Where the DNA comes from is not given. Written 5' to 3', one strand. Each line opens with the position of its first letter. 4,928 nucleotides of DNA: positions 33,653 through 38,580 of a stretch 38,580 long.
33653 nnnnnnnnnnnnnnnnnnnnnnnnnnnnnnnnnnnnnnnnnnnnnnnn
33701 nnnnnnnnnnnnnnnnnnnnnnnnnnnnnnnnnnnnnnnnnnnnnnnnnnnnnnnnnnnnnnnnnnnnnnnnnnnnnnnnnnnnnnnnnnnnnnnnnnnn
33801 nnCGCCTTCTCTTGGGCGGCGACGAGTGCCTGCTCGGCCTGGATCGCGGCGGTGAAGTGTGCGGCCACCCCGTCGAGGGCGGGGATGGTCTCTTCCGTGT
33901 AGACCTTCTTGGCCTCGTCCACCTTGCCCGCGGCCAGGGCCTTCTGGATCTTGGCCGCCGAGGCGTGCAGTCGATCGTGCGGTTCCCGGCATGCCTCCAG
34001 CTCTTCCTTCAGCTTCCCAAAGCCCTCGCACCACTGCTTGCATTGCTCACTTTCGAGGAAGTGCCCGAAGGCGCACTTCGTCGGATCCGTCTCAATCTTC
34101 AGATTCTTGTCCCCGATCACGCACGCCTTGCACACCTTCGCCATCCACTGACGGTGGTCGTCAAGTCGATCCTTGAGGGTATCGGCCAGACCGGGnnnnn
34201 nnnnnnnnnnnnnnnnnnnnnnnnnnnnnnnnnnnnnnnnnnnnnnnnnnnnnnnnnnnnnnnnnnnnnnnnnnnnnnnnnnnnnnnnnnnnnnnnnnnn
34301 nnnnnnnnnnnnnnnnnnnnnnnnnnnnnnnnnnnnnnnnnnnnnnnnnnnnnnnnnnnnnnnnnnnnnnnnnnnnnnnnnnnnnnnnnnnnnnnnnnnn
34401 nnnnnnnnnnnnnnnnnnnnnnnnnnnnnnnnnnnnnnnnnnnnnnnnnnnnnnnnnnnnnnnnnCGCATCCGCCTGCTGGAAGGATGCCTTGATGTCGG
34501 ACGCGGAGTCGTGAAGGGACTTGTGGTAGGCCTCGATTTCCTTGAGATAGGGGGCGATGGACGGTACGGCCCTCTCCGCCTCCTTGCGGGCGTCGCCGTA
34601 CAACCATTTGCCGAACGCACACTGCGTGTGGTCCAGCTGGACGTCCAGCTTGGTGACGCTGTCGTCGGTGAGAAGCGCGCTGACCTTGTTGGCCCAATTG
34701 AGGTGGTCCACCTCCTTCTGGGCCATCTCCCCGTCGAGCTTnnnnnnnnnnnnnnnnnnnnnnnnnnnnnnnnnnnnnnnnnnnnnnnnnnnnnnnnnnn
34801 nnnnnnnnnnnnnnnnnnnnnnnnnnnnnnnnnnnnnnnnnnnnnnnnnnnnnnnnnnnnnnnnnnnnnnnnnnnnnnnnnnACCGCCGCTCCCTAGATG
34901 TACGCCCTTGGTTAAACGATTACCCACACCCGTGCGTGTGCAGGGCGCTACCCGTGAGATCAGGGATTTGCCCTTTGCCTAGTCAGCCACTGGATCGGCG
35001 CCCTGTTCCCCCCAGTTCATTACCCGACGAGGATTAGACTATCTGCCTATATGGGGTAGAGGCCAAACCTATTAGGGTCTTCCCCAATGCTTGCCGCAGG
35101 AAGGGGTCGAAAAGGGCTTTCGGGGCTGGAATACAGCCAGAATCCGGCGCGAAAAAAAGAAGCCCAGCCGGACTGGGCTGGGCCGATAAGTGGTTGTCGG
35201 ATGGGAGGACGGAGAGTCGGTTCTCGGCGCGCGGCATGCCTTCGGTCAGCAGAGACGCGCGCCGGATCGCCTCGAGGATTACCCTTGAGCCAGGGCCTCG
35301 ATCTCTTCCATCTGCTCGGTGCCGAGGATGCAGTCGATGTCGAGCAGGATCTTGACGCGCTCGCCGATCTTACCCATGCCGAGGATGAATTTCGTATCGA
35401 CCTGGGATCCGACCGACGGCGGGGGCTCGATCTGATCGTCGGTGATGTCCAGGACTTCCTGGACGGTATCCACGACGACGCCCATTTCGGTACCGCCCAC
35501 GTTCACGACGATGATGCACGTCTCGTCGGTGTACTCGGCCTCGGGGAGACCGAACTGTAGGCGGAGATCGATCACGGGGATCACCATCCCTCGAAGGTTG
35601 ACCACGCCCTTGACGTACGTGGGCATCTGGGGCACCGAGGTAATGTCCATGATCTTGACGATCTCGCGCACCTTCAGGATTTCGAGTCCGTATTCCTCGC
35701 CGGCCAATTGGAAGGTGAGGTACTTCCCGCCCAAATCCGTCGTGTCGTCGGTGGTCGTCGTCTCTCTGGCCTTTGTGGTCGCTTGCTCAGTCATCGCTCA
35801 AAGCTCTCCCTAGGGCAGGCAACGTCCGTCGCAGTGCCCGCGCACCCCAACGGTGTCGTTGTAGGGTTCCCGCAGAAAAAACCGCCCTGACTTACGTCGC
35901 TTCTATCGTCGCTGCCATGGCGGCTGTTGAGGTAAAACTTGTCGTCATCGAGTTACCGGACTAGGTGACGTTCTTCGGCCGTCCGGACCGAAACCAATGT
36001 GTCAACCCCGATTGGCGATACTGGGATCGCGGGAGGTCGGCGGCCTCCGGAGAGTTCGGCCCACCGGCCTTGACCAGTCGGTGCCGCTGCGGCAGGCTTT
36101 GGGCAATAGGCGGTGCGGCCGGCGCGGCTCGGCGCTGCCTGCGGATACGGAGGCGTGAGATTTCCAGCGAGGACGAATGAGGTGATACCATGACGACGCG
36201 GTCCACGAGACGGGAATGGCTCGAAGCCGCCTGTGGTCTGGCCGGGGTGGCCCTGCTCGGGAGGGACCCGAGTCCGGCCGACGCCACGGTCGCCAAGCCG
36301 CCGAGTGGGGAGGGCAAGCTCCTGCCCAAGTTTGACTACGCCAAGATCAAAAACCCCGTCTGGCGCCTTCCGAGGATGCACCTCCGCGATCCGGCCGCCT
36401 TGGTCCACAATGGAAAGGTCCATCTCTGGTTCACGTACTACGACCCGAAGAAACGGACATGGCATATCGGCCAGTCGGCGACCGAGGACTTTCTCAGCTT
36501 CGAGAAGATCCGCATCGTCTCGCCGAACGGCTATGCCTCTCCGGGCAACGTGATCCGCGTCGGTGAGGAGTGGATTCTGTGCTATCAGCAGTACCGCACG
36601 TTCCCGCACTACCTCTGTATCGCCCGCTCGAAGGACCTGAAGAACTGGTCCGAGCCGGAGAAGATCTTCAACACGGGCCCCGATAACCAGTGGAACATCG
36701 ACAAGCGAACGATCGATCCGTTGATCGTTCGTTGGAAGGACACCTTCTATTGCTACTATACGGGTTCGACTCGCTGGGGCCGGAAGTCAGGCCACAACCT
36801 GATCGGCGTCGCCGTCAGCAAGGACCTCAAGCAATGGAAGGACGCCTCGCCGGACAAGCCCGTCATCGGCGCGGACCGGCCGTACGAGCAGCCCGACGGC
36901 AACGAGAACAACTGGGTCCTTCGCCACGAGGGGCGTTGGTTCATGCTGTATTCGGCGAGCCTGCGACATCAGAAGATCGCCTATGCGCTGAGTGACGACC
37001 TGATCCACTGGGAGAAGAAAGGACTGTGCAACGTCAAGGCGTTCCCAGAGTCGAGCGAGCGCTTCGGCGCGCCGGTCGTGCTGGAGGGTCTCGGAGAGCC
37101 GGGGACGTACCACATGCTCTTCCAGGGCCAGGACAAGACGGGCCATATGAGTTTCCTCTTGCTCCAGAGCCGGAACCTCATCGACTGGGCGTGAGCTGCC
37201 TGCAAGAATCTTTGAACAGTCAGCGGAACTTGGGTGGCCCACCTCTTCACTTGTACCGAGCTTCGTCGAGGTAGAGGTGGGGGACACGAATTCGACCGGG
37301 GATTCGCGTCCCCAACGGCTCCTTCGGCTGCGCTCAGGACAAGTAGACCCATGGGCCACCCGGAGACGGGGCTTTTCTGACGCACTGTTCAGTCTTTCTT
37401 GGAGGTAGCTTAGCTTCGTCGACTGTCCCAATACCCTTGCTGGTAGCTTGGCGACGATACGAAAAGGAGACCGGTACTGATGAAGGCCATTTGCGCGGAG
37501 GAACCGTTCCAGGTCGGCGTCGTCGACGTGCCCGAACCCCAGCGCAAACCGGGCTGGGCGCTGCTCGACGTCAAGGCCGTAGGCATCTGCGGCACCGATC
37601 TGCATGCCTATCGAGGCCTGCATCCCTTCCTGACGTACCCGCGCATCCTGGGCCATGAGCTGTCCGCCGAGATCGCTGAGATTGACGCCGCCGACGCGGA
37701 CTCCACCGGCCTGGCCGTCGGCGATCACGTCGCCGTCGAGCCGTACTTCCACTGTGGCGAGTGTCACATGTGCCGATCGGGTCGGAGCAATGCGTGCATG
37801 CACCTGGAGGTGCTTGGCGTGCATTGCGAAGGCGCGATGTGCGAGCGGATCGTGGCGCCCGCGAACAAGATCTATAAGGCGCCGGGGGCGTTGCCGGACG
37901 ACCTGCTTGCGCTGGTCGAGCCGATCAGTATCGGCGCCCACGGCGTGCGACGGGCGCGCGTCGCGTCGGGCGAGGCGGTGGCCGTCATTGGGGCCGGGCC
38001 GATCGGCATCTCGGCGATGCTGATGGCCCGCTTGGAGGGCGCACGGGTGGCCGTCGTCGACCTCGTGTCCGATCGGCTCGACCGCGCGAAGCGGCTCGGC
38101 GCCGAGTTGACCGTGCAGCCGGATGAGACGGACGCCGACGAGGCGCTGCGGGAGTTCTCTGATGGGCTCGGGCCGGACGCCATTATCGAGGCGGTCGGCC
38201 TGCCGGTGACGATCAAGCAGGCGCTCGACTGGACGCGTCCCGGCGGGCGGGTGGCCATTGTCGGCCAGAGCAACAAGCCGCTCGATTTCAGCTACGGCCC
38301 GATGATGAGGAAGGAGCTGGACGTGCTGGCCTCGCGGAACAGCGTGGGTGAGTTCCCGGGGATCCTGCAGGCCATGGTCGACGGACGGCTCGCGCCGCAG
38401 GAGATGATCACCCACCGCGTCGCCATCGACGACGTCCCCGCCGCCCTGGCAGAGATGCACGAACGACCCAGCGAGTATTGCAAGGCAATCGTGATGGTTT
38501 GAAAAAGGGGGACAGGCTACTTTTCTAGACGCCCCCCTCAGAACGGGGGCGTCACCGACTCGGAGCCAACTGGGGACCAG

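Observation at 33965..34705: Chemoreceptor with three tandem complete CZB (3His/1Cys zinc-binding) motifs in its predicted periplasmic domain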

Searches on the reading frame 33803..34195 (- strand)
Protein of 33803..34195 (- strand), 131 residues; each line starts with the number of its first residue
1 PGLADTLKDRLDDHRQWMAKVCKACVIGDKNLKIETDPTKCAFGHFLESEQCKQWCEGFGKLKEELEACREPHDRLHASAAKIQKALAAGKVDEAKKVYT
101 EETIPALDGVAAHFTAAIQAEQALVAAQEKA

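Call 38: predict_structure(alignment_id=A3)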
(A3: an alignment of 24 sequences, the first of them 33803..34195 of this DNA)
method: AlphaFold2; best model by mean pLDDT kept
length: 131 residues; sequences in the alignment: 24
mean_pLDDT: 95.6   pTM: 0.87
mean pLDDT of the five models: 95.6, 94.1, 93.5, 93.4, 93.0
residues with pLDDT >= 90: 126; 70-90: 5; 50-70: 0; < 50: 0
segments of 3 or more residues with pLDDT < 50: none
pLDDT, mean of each block of 10 residues (from residue 1): 93 95 94 92 96 95 97 98 96 98 98 97 94 94
secondary structure, 60 per line:
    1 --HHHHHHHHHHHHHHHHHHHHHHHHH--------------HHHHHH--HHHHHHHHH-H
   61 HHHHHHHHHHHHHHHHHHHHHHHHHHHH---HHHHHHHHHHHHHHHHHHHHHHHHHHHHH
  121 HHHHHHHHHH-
elements in order: H3-27 H42-47 H50-58 H60-88 H92-130

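Call 40: fold_search(model_id=the predicted structure, library=pdb)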
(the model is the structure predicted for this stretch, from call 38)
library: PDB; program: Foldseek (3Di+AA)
matches with E <= 10: 377; with E <= 0.001: 0
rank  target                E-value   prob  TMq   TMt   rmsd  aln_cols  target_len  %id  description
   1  5xua_C                1.9e-02  1.00  0.55  0.53   8.3       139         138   15  The ligand-free dimer of chemoreceptor MCP2201 ligand binding domain (released 2018-06-27)
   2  5xua_A                2.0e-02  1.00  0.51  0.47  10.1       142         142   17  The ligand-free dimer of chemoreceptor MCP2201 ligand binding domain (released 2018-06-27)
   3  5xub_B                2.5e-02  1.00  0.62  0.58   8.3       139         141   14  The citrate-bound trimer of chemoreceptor MCP2201 ligand binding domain (released 2018-06-27)
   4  7wrm_A                2.5e-02  1.00  0.57  0.53   8.4       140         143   15  The malate-bound dimer of chemoreceptor MCP2201 ligand binding domain (released 2023-01-04)
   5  5xub_A                5.2e-02  1.00  0.62  0.57   8.3       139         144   14  The citrate-bound trimer of chemoreceptor MCP2201 ligand binding domain (released 2018-06-27)
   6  6its_A                5.2e-02  0.99  0.49  0.44  10.7       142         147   13  The citrate-bound trimer of chemoreceptor MCP2201 ligand binding domain (released 2018-12-26)
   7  5xua_F                5.2e-02  0.99  0.49  0.48  10.2       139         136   17  The ligand-free dimer of chemoreceptor MCP2201 ligand binding domain (released 2018-06-27)
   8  9kup_A                5.8e-02  1.00  0.58  0.56   8.5       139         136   16  Crystal structure of MCP2201LBD (released 2025-10-22)
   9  5xua_G                5.8e-02  0.99  0.52  0.49   9.5       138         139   17  The ligand-free dimer of chemoreceptor MCP2201 ligand binding domain (released 2018-06-27)
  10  5xua_B                6.4e-02  0.99  0.54  0.52   9.3       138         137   17  The ligand-free dimer of chemoreceptor MCP2201 ligand binding domain (released 2018-06-27)
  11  9kup_B                6.8e-02  0.99  0.53  0.53   9.2       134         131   16  Crystal structure of MCP2201LBD (released 2025-10-22)
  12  6its_B                7.1e-02  0.99  0.52  0.47  10.1       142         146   16  The citrate-bound trimer of chemoreceptor MCP2201 ligand binding domain (released 2018-12-26)
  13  3t9o_B                1.3e-01  1.00  0.62  0.67   4.1       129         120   15  Regulatory CZB domain of DgcZ (released 2012-09-05)
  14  5xua_H                1.4e-01  0.96  0.50  0.49   9.4       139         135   16  The ligand-free dimer of chemoreceptor MCP2201 ligand binding domain (released 2018-06-27)
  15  7y5e_Q6               2.6e-01  0.98  0.51  0.48   7.2       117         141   11  In situ single-PBS-PSII-PSI-LHCs megacomplex. (released 2023-02-01)
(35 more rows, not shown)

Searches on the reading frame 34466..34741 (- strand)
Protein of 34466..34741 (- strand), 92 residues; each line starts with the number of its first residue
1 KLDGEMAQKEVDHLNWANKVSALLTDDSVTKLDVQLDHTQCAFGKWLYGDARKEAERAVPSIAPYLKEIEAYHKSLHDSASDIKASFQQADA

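Call 29: search_solved_structures(query=A2, max_evalue=10, show_alignments=4)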
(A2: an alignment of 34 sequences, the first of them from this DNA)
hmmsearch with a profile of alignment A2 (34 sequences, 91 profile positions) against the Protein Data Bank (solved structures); distinct sequences matched with E-value up to 10: 13.
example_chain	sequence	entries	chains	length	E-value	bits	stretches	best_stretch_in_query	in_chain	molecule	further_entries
7d9k_A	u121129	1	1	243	0.53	13.5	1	51-86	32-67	DNA ligase 4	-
4hto_A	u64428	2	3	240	0.57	13.4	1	51-86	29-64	DNA ligase 4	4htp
7d9y_A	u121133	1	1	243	0.58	13.4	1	51-86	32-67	DNA ligase 4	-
7zu0_C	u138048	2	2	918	0.68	13.2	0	2-37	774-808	Vacuolar membrane protein PEP3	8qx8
4v4v_AQ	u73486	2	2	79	0.92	12.8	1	21-58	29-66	30S ribosomal subunit protein S17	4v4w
4v6y_AQ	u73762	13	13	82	0.97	12.7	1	21-57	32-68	30S ribosomal protein S17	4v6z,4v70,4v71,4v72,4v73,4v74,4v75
23wi_q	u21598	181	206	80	0.97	12.7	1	21-57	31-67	Small ribosomal subunit protein uS17 | 30S RIBOSOMAL PROTEIN S17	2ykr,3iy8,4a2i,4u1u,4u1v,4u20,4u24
8jsg_P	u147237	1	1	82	1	12.6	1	21-57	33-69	Small ribosomal subunit protein uS17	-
10fz_Q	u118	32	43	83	1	12.6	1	21-57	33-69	Small ribosomal subunit protein uS17 | 30S ribosomal protein S17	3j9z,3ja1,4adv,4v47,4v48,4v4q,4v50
6nqb_Q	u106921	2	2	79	1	12.6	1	21-57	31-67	30S ribosomal protein S17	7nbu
11bq_Q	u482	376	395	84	1.1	12.6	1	21-57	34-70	Small ribosomal subunit protein uS17 | 30S ribosomal protein S17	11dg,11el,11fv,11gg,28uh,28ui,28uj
7qg8_J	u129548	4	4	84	1.1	12.6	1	21-57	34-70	30S ribosomal protein S17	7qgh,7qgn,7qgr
9vkd_A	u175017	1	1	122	2.8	11.2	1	50-88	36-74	De novo designed zinc hydrolase 2-8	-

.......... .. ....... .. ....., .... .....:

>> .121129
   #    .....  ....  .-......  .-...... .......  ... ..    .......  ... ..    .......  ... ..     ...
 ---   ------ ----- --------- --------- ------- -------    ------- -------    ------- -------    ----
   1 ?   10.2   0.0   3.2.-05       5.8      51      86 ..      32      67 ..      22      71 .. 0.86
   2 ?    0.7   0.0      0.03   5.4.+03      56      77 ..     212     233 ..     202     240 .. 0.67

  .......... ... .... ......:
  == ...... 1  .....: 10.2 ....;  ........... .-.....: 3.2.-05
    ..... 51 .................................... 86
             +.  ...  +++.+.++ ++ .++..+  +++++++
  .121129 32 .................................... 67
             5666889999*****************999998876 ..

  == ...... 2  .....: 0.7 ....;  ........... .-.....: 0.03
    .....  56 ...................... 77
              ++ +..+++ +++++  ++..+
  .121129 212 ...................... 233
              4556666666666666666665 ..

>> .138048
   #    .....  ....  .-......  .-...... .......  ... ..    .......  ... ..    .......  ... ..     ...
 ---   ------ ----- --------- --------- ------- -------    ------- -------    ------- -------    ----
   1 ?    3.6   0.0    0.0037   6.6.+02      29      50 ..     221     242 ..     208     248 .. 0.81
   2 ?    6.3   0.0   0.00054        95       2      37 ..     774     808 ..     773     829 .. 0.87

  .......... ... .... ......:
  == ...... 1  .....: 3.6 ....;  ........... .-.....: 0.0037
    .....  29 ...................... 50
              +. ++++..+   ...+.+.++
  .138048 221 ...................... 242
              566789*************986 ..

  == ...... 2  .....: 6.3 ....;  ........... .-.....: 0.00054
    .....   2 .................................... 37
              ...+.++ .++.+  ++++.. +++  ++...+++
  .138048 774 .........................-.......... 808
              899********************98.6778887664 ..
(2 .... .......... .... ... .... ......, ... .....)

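Call 42: search_protein_representatives(alignment_id=A2)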
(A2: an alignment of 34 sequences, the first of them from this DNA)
Query: 34 sequences, 91 profile positions. Proteins with E-value up to 0.001 (for the whole library): 3366; up to 1e-10: 1402; up to 1e-30: 396. The best 150 are listed.
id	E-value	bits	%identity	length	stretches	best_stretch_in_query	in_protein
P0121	1.2e-126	429.1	-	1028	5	2-90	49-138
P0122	5.6e-112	382.1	-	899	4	2-90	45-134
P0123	1.8e-95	329.2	-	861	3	1-90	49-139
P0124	2.5e-93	322.3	-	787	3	2-90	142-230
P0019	9.8e-93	320.4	-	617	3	2-90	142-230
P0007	1.4e-90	313.5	-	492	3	2-90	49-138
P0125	6.6e-90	311.4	-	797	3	1-90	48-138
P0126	3.2e-89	309.2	-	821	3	1-90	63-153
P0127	6.1e-89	308.3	-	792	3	2-90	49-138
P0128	2.0e-88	306.6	-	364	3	1-89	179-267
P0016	1.2e-87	304.1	-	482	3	2-90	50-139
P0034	4.4e-86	299.1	-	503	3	2-90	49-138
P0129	6.0e-86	298.7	-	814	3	1-90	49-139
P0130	8.5e-86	298.2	-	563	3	1-90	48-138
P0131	1.4e-85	297.5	-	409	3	1-90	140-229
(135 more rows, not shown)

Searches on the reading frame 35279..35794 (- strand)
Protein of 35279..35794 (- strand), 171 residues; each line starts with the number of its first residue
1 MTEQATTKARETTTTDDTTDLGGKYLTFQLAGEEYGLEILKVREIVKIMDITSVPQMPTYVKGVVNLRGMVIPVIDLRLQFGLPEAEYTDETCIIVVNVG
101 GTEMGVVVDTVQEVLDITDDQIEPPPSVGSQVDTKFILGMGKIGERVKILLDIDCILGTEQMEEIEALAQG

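Call 19: search_protein_families(library=pfam, proteins=[window:35279-35794:-], max_evalue=0.001)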
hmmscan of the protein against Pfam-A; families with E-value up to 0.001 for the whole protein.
window:35279-35794:- (171 aa): 1 family
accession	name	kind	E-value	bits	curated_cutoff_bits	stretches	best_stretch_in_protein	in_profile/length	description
PF01584.24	CheW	-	8.2e-41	139.3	23.5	1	24-158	1-135/138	CheW-like domain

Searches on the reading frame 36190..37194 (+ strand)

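Call 19: search_protein_families(library=pfam, proteins=[window:36190-37194:+], max_evalue=0.001)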
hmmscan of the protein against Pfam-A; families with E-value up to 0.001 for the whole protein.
window:36190-37194:+ (334 aa): 3 families
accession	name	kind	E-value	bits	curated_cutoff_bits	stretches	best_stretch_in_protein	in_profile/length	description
PF04616.20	Glyco_hydro_43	-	5.2e-14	52.7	32.2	2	118-214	12-104/288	Glycosyl hydrolases family 43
PF00251.26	Glyco_hydro_32N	-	2.7e-06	27.6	22.1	1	120-278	14-173/307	Glycosyl hydrolases family 32 N-terminal domain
PF04041.19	Glyco_hydro_130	-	2.8e-06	27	26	1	144-276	71-195/320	beta-1,4-mannooligosaccharide phosphorylase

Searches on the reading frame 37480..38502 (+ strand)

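Call 19: search_protein_families(library=pfam, proteins=[window:37480-38502:+], max_evalue=0.001)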
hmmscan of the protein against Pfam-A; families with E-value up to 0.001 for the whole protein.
window:37480-38502:+ (340 aa): 4 families
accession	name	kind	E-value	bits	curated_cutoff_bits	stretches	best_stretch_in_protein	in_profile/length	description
PF08240.17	ADH_N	-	8.6e-27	93.9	23.5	1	23-135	1-103/104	Alcohol dehydrogenase GroES-like domain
PF00107.32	ADH_zinc_N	-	1.1e-26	93.8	31.8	1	174-298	1-126/129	Zinc-binding dehydrogenase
PF16912.11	Glu_dehyd_C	-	4.3e-09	36.6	34.9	1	144-326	5-201/211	Glucose dehydrogenase C-terminus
PF01262.27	AlaDh_PNT_C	-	6.1e-05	23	23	1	166-214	30-80/214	Alanine dehydrogenase/PNT, C-terminal domain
